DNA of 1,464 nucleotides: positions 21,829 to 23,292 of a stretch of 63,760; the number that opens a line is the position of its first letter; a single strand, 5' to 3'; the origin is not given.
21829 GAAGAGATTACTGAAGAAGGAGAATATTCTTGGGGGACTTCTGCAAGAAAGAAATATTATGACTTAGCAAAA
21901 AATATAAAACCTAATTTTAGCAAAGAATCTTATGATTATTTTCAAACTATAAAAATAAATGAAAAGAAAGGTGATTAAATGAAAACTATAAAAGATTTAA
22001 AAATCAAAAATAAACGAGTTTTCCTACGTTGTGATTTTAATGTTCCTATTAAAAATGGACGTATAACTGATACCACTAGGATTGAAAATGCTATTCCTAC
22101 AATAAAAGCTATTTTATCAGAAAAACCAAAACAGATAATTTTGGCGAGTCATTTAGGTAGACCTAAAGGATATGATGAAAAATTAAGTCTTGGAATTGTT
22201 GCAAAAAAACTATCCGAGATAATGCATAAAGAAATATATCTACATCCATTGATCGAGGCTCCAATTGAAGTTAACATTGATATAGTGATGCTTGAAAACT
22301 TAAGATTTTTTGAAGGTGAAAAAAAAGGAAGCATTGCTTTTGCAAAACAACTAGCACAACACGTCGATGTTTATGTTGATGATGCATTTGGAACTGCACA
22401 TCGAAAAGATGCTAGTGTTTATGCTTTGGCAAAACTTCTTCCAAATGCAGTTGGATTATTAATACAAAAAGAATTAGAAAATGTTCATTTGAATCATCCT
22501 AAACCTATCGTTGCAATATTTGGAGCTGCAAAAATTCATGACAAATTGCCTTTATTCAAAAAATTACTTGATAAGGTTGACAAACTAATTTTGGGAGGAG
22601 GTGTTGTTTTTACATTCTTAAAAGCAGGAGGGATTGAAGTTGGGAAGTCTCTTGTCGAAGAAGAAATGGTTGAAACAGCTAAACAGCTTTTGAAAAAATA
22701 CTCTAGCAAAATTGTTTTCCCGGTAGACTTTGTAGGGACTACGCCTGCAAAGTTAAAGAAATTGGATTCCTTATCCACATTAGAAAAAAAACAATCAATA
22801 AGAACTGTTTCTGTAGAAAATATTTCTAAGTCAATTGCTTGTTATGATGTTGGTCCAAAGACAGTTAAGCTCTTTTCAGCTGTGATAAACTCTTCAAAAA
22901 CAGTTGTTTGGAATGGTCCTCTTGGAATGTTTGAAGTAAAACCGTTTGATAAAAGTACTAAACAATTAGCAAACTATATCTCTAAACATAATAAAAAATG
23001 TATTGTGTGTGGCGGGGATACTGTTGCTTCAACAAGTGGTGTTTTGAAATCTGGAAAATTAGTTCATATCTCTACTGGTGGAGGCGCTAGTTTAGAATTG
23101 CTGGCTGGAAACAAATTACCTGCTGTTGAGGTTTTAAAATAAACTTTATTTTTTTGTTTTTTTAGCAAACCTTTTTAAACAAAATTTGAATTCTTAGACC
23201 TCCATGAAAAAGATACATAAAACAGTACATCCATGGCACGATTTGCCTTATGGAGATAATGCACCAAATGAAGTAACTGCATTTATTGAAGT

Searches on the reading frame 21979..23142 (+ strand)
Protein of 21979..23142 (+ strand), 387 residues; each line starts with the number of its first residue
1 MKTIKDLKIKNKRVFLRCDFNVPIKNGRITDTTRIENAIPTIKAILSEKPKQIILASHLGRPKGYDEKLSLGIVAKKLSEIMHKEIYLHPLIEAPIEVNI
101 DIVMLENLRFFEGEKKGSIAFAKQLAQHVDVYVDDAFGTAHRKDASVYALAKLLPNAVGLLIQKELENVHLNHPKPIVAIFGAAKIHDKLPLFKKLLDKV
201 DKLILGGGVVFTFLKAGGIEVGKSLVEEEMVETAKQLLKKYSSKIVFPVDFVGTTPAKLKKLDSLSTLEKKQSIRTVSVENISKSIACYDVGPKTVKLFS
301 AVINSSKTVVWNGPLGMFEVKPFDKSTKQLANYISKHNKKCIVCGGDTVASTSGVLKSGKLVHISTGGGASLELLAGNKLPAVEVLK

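Call 111: search_protein_families(library=pfam, proteins=[window:21979-23142:+], max_evalue=0.001)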
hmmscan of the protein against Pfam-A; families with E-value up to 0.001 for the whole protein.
window:21979-23142:+ (387 aa): 1 family
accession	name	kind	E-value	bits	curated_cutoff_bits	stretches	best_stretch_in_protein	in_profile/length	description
PF00162.24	PGK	-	6.6e-120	401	27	1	4-377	1-378/379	Phosphoglycerate kinase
